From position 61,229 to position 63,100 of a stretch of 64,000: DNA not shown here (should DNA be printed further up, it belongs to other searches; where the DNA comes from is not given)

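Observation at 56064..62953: Non-canonical Rtc RNA-repair locus: rtcR divergent from ABC permease - ABC ATPase - rtcB - RNase II/R-like exoribonuclease, with no rtcA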

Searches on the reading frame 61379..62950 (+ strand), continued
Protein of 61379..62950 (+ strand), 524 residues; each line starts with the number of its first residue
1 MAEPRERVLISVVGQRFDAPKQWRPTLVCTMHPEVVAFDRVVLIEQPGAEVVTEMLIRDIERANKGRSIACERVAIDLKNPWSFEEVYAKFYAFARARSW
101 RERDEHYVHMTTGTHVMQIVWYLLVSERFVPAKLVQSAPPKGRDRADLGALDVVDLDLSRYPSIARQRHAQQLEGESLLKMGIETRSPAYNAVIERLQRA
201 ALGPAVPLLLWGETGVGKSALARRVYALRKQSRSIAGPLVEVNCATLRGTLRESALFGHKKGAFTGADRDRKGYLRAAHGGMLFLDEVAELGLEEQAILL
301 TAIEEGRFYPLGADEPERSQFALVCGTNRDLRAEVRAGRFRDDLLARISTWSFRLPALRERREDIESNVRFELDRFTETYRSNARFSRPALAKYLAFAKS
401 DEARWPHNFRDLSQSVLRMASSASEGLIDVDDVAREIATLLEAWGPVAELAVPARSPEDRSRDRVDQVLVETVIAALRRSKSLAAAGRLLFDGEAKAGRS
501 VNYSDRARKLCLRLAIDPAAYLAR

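Call 47: find_encoding_contigs(protein=P0122, flank=10000, max_places=2)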
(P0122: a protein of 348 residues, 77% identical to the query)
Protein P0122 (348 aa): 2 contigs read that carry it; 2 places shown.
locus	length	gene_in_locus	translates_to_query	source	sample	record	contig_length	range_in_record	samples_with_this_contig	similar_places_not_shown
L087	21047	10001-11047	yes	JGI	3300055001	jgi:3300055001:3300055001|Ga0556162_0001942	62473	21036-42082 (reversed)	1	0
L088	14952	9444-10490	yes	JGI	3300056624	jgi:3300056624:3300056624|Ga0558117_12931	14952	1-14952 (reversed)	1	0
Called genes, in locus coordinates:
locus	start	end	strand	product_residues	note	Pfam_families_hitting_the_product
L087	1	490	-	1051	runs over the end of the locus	PF00989:PAS (faint), PF08448:PAS_4 (weak), PF13426:PAS_9 (weak), PF00512:HisKA, PF02518:HATPase_c, PF00072:Response_reg, PF01627:Hpt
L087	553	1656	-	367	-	PF00781:DAGK_cat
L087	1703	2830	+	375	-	-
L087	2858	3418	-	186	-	-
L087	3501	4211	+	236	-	PF00413:Peptidase_M10 (weak), PF07998:Peptidase_M54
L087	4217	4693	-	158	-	-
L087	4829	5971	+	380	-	-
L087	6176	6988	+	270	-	-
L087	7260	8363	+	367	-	PF01784:DUF34_NIF3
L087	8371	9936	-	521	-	PF06956:RtcR, PF00158:Sigma54_activat, PF14532:Sigma54_activ_2, PF07728:AAA_5 (weak), PF25601:AAA_lid_14 (weak)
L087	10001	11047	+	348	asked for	-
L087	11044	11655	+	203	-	PF00005:ABC_tran, PF02463:SMC_N (faint), PF13304:AAA_21 (weak)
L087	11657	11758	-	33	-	-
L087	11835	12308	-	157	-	-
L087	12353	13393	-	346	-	-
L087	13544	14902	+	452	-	PF01139:RtcB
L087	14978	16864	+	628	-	PF08206:OB_RNB (weak), PF00773:RNB, PF18614:RNase_II_C_S1 (faint)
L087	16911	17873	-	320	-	PF03109:ABC1 (faint), PF00069:Pkinase, PF07714:PK_Tyr_Ser-Thr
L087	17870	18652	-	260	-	-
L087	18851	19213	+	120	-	PF13473:Cupredoxin_1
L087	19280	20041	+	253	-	PF00149:Metallophos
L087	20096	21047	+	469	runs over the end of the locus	PF01565:FAD_binding_4, PF02913:FAD-oxidase_C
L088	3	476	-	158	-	?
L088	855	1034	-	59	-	-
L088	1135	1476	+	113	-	-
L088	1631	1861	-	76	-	-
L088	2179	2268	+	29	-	-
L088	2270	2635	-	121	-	-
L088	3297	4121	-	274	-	-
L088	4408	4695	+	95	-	-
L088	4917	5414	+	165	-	-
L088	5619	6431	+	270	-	-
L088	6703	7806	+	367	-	PF01784:DUF34_NIF3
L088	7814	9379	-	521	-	PF06956:RtcR, PF00158:Sigma54_activat, PF14532:Sigma54_activ_2, PF07728:AAA_5 (weak), PF25601:AAA_lid_14 (weak)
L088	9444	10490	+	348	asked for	-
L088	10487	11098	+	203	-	PF00005:ABC_tran, PF02463:SMC_N (faint), PF13304:AAA_21 (weak)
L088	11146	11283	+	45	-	-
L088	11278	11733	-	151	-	-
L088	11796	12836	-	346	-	-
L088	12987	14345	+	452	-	PF01139:RtcB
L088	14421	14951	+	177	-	?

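Call 48: find_encoding_contigs(protein=P0124, flank=10000, max_places=3)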
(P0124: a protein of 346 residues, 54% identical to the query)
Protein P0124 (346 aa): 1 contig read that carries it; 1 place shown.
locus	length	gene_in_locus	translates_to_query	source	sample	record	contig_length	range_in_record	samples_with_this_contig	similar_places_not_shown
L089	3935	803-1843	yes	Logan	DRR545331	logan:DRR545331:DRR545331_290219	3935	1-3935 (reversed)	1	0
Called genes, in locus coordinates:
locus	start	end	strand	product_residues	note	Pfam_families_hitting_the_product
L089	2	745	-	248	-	?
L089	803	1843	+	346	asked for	-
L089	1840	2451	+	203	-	PF02463:SMC_N (faint), PF00005:ABC_tran, PF13304:AAA_21 (faint)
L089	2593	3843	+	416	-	PF01139:RtcB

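Call 49: find_encoding_contigs(protein=P0123, flank=10000, max_places=3)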
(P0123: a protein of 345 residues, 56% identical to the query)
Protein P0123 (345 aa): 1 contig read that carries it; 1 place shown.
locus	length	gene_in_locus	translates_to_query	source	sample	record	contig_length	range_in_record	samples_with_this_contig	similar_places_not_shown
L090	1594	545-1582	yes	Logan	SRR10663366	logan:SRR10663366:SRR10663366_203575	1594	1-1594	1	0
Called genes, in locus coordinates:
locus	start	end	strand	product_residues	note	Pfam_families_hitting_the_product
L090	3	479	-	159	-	?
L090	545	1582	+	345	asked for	-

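Call 69: search_protein_families(library=ncbifam, proteins=[window:61379-62950:+, L089:803-1840:+, L089:1840-2448:+, L089:2593-3840:+, L001:1378-3261:-], max_evalue=0.001)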
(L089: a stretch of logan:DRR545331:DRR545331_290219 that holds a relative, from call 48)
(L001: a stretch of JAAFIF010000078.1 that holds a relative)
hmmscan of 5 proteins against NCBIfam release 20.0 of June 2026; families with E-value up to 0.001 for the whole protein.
window:61379-62950:+ (524 aa): 27 families (the best 25 are shown)
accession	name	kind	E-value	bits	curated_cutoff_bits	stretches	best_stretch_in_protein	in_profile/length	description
NF038308.1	RNA_repair_RtcR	equivalog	8.5e-172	572.7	650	1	6-516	3-522/530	RNA repair transcriptional activator RtcR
NF003451.0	PRK05022.1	equivalog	3.6e-57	194.2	476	1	171-487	180-491/512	nitric oxide reductase transcriptional regulator NorR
TIGR01817.1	nifA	equivalog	4.2e-57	194.1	528.85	1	166-436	181-441/534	nif-specific transcriptional activator NifA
TIGR01818.1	ntrC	equivalog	3.7e-50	171.1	558.6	1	169-439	122-383/463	nitrogen regulation protein NR(I)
NF008469.0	PRK11361.1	equivalog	9e-48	163.1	714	1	169-460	131-413/461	acetoacetate metabolism transcriptional regulator AtoC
NF041906.1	V4R_TF_MobR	exception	5.5e-47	160.5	999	1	186-417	237-459/544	phenol degradation transcriptional regulator MobR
TIGR02974.1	phageshock_pspF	equivalog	2.4e-45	155.2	443.55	1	186-428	4-238/336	phage shock protein operon transcriptional activator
NF050807.1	TransRegFlbDCaul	equivalog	7.3e-45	153.7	750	1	185-442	122-368/454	sigma-54-dependent transcriptional regulator FlbD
TIGR02915.1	PEP_resp_reg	equivalog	2.3e-43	148.7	502.6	1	172-434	131-383/445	PEP-CTERM-box response regulator transcription factor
NF007689.0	PRK10365.1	equivalog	1.6e-42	145.9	760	1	175-419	133-368/441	sigma-54-dependent response regulator transcription factor ZraR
TIGR02329.1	propionate_PrpR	equivalog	1.9e-41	142.3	499.2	1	150-481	182-503/526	propionate catabolism operon regulatory protein PrpR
NF038230.1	Regu_Geo_Pelo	equivalog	8.6e-41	139.7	1200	1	196-440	583-833/935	GPMC system transcriptional regulator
NF041946.1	LuxO_transreg_Vib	equivalog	2e-40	139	800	1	182-420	134-362/463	quorum-sensing sigma-54 dependent transcriptional regulator LuxO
NF041552.1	TF_PrdR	equivalog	4.5e-40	137.5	795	1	205-438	290-515/577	sigma-54 dependent transcriptional regulator PrdR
NF008622.0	PRK11608.1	equivalog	3.3e-38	131.5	529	1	193-420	18-237/329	phage shock protein operon transcriptional activator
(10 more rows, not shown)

L089:803-1840:+ (346 aa): 0 families

L089:1840-2448:+ (203 aa): 179 families (the best 25 are shown)
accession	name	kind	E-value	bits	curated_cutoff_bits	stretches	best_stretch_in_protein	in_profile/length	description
TIGR03873.1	F420-0_ABC_ATP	hypoth_equivalog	1.1e-27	96.9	372.4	1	2-199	2-215/256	putative F420-0 ABC transporter ATP-binding protein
NF007082.0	PRK09536.1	equivalog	3.4e-26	92.3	537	1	1-200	3-218/402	corrinoid ABC transporter ATPase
NF000355.4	ribo_prot_ABC_F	equivalog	3.5e-26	92.2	380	1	2-201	3-194/499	ribosomal protection-like ABC-F family protein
TIGR03864.1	PQQ_ABC_ATP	hypoth_equivalog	5.7e-26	91.4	302.25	1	2-200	2-211/236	ABC transporter, ATP-binding subunit, PQQ-dependent alcohol dehydrogenase system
NF010068.0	PRK13548.1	equivalog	2.7e-24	85.7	261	1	1-199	5-221/261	heme ABC transporter ATP-binding protein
TIGR01189.1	ccmA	equivalog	2e-23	83.1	131.6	1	4-182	3-187/198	heme ABC exporter ATP-binding protein CcmA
NF008409.0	PRK11231.1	equivalog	3e-23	82.5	375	1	2-199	3-216/255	Fe(3+) dicitrate ABC transporter ATP-binding protein FecE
TIGR01188.1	drrA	subfamily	3.2e-23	82.5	312.45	1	16-199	8-202/302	daunorubicin resistance ABC transporter, ATP-binding protein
NF052485.1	sider_ATP_EitC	equivalog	4.8e-22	78.6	485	1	2-199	3-213/251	siderophore ABC transporter ATP-binding protein EitC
TIGR02857.1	CydD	equivalog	5.8e-22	78.3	435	1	2-194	322-529/529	thiol reductant ABC exporter subunit CydD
NF010061.0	PRK13538.1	equivalog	8.6e-22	77.6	195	1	1-186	5-196/211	cytochrome c biogenesis heme-transporting ATPase CcmA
NF040873.1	AztA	equivalog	1.3e-21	77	220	1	13-193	4-190/191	zinc ABC transporter ATP-binding protein AztA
NF053840.1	MnTportMntADein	equivalog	2.4e-21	76.4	400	1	1-195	1-207/240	manganese ABC transporter ATP-binding protein MntA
TIGR03258.1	PhnT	equivalog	4.9e-21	75.2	499.15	1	2-181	9-199/359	2-aminoethylphosphonate ABC transport system ATP-binding subunit PhnT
TIGR00968.1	3a0106s01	subfamily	7.2e-21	74.8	342.75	1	2-202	1-212/237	sulfate ABC transporter ATP-binding protein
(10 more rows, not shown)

L089:2593-3840:+ (416 aa): 4 families
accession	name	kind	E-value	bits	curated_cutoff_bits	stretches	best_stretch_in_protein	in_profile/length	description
NF007153.0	PRK09588.1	equivalog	4.3e-55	187.2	407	1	19-337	22-322/379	RNA ligase RtcB family protein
NF052663.1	RtcB_rel_intein2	exception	7.8e-55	186.9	1050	2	126-328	368-574/626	intein-containing RctB family protein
TIGR03073.1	release_rtcB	hypoth_equivalog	1.3e-43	149.4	271.8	1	20-326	12-300/356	RNA ligase RtcB family protein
NF038162.1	RtcB_rel_intein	exception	3.9e-32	111.2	1150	2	129-348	666-922/961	intein-containing RtcB family protein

L001:1378-3261:- (628 aa): 5 families
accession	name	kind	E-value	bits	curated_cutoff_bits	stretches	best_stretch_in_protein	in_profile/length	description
TIGR02063.1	RNase_R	equivalog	9.9e-136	453.9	597.85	1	5-626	64-709/711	ribonuclease R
TIGR00358.1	3_prime_RNase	superfamily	2.7e-111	372.9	368.6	1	8-618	15-648/657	VacB/RNase II family 3'-5' exoribonuclease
NF008648.0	PRK11642.1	equivalog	3e-76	257.3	982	1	12-626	87-724/813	ribonuclease R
NF003455.0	PRK05054.1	equivalog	2.2e-60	204.5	542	1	8-580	20-594/645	exoribonuclease II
TIGR02062.1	RNase_B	equivalog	7.1e-52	176.3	641.9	1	9-568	21-585/646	exoribonuclease II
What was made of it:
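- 61379..62953 (+): rtcR: CARF-like RtcR N-domain, sigma-54 AAA+ domain (GAFTGA present) and C-terminal DNA-binding region. It is the only gene of the set with an intact ORF in the window. NCBIfam RNA_repair_RtcR 572.7 bits against a 650 cut-off, model positions 3-522 of 530 (call 69).
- On Rtc RNA-repair system (RtcR-regulated rtcB/rtcA): The NCBIfam RtcR model is covered over positions 3-522 of 530, but the score of 572.7 bits is under the 650 cut-off (call 69).
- On RNase II/R (RNB) exoribonucleases: The VacB/RNase II superfamily model is passed, 372.9 bits against 368.6 (call 69). RNase II scores 204 against 542 and 176 against 642 (call 69).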

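Call 70: search_protein_families(library=padloc, proteins=[window:61379-62950:+, L089:803-1840:+, L089:1840-2448:+, L089:2593-3840:+, L001:1378-3261:-], max_evalue=0.001)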
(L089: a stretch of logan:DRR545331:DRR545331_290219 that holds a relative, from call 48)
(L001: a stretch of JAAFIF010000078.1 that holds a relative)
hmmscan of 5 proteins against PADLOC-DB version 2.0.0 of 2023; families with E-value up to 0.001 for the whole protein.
window:61379-62950:+ (524 aa): 4 families
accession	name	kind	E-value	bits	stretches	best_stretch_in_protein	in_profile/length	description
PDLC01993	RtcR--CARF_AAA_HTH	-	3.6e-174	578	1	6-515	2-515/523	-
PDLC01995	RtcR_PspF2--CARF_AAA_HTH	-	6.3e-81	270.9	1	7-485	2-461/481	-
PDLC01994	RtcR_PspF1--CARF_AAA_HTH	-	2.9e-66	222.5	1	61-466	49-426/468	-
PDLC01037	Csx1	-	0.00065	17.3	1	37-135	24-105/320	ARF+Nuclease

L089:803-1840:+ (346 aa): 0 families

L089:1840-2448:+ (203 aa): 7 families
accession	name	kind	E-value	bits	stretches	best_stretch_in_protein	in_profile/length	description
PDLC04135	mad3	-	4.3e-23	80.5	2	120-197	258-340/374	mads_3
PDLC02980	AriA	-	3.7e-09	35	1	30-53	3-29/304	-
PDLC04140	mad8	-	6.7e-09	33.7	1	13-185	13-237/314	mads_8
PDLC00279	PtuA1|PtuA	-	0.00029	18.1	1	20-56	20-56/416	AAA ATPase domain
PDLC00281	PtuA1|PtuA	-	0.00074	16.7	1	32-52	43-63/448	AAA ATPase domain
PDLC02981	AriAB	-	0.00086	16.1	0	31-49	28-46/694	-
PDLC00269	PtuA1|PtuA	-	0.00088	16.6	0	25-49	31-55/446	AAA ATPase domain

L089:2593-3840:+ (416 aa): 0 families

L001:1378-3261:- (628 aa): 0 families
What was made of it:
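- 61379..62953 (+): PADLOC RtcR 3.6e-174 (call 70).
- On Anti-phage defence / abortive-infection system: It finds nothing for RtcB, RNB or the membrane protein (call 70).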

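Call 71: predict_structure(alignment_id=A3)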
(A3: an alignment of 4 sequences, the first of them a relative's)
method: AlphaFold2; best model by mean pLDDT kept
length: 346 residues; sequences in the alignment: 4
mean_pLDDT: 59.0   pTM: 0.52
mean pLDDT of the five models: 59.0, 55.7, 47.6, 46.1, 38.9
residues with pLDDT >= 90: 0; 70-90: 60; 50-70: 182; < 50: 104
segments of 3 or more residues with pLDDT < 50: 1-3, 5-11, 13-27, 39-42, 46-60, 65-70, 72-89, 92-119
pLDDT, mean of each block of 10 residues (from residue 1): 44 47 47 51 46 44 48 42 43 43 40 44 56 65 67 65 63 62 64 56 64 65 66 65 70 70 72 75 77 76 69 66 62 68 62
secondary structure, 60 per line:
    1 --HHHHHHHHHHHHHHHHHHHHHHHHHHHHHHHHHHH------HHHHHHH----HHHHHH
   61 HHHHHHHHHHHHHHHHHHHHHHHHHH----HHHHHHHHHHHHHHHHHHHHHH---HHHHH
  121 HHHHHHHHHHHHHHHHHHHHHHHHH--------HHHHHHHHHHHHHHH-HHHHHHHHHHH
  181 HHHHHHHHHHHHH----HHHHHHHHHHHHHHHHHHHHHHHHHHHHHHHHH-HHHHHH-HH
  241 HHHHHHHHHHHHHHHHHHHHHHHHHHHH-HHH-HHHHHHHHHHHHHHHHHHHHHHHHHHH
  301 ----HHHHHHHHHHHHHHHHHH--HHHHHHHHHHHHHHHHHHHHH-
elements in order: H3-37 H44-50 H55-86 H91-112 H116-145 H154-168 H170-193 H198-230 H232-237 H239-268 H274-300 H305-322 H325-345

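Call 73: fold_search(model_id=the predicted structure, library=pdb)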
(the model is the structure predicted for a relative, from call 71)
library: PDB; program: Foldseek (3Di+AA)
matches with E <= 10: 270; with E <= 0.001: 0
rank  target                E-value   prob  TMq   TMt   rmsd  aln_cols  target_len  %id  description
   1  8qai_A                3.7e-01  0.16  0.17  0.17  20.7       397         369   17  X-ray crystal structure of a de novo designed single-chain parallel coiled-coil alpha-helical barrel with 7 inner heli (released 2024-07-03)
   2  7en0_A                4.1e-01  0.16  0.17  0.18  19.5       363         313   16  Structure and Activity of SLAC1 Channels for Stomatal Signaling in Leaves (released 2021-05-19)
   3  5l9u_F                4.4e-01  0.09  0.12  0.09  21.1       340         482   12  Model of human Anaphase-promoting complex/Cyclosome (APC/C-CDH1) with a cross linked Ubiquitin variant-substrate-UBE2C (released 2016-09-14)
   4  8x82_A                5.0e-01  0.11  0.15  0.14  23.6       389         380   11  The cryo-EM structure of insect gustatory receptor Gr43a I418A from Drosophila melanogaster (released 2024-02-07)
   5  9cpa_Q                7.0e-01  0.16  0.18  0.14  22.6       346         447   13  Structure of a Mammalian DHX29-bound 43S Pre-initiation Complex (released 2025-07-23)
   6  5d2d_A                7.0e-01  0.15  0.16  0.20  15.7       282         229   11  Crystal structure of human 14-3-3 zeta in complex with CFTR R-domain peptide pS753-pS768 (released 2016-03-16)
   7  9mg8_B                7.0e-01  0.15  0.18  0.18  23.6       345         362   18  Crystal Structure of b-iTHR-110 (released 2025-12-17)
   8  8k1o_A                7.3e-01  0.69  0.44  0.34  14.9       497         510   14  mycobacterial efflux pump, AMPPNP bound state (released 2024-07-17)
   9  8wcw_A                8.7e-01  0.14  0.20  0.14  24.0       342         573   17  Cryo-EM structure of MsRv1273c/72c from Mycobacterium smegmatis in the IFapo state (released 2025-03-26)
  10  9v4i_D                1.1e+00  0.33  0.29  0.34  15.5       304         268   14  Prenyltransferase Ord1 D219A (released 2025-10-01)
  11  8wf6_B                1.2e+00  0.08  0.14  0.17  17.7       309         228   10  14-3-3 zeta complexed with S559 phosphorylated peptide derived from GPIb alpha cytoplasmic domain (released 2024-09-25)
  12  8jm9_A                1.3e+00  0.08  0.16  0.15  23.8       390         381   11  The cryo-EM structure of insect gustatory receptor Gr43a from Drosophila melanogaster (released 2024-02-07)
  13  5xf1_A                1.3e+00  0.08  0.17  0.12  26.7       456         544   13  Structure of the Full-length glucagon class B G protein-coupled receptor (released 2017-05-24)
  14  7u1q_E                1.4e+00  0.08  0.17  0.07  23.0       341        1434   12  Cryo-EM structure of the pancreatic ATP-sensitive potassium channel bound to ATP and repaglinide with SUR1-in conforma (released 2022-08-31)
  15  9v4j_C                1.4e+00  0.38  0.31  0.40  14.8       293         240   13  Prenyltransferase Ord1 Wild type-FSPP (released 2025-10-01)
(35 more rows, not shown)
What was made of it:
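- On ABC transporter: The AF2 model has pLDDT 59, and the best Foldseek E-value is 0.37 (calls 71, 73).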

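Call 83: find_encoding_contigs(protein=P0004, flank=7000, max_places=1)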
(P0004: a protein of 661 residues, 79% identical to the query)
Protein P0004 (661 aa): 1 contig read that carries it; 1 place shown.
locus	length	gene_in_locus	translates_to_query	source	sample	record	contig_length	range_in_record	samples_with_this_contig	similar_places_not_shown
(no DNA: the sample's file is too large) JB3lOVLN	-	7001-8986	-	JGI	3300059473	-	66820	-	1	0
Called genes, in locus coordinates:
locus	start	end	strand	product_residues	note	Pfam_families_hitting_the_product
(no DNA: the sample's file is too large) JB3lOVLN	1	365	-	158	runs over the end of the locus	-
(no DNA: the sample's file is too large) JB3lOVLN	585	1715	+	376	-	-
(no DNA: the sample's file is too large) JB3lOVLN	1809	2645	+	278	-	-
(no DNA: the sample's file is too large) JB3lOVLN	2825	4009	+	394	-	PF01784:DUF34_NIF3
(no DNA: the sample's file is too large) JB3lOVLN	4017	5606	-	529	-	PF06956:RtcR, PF00158:Sigma54_activat, PF14532:Sigma54_activ_2, PF07728:AAA_5 (weak), PF25601:AAA_lid_14 (weak)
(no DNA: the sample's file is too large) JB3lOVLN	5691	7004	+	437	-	PF01139:RtcB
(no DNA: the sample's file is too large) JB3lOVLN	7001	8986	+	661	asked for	PF00773:RNB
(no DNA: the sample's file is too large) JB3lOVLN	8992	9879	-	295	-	PF00069:Pkinase, PF03109:ABC1 (faint), PF07714:PK_Tyr_Ser-Thr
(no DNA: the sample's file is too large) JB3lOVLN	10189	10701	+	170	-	-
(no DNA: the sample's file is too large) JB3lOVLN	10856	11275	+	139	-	PF13473:Cupredoxin_1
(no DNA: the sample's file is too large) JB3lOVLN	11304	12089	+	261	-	PF00149:Metallophos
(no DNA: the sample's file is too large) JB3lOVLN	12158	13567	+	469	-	PF01565:FAD_binding_4, PF02913:FAD-oxidase_C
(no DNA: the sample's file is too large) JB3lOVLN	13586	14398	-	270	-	PF00561:Abhydrolase_1, PF12146:Hydrolase_4, PF12697:Abhydrolase_6, PF03096:Ndr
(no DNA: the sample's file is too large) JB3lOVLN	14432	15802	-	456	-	PF00389:2-Hacid_dh, PF02826:2-Hacid_dh_C, PF22629:ACT_AHAS_ss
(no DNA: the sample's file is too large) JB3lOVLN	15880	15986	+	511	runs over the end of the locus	-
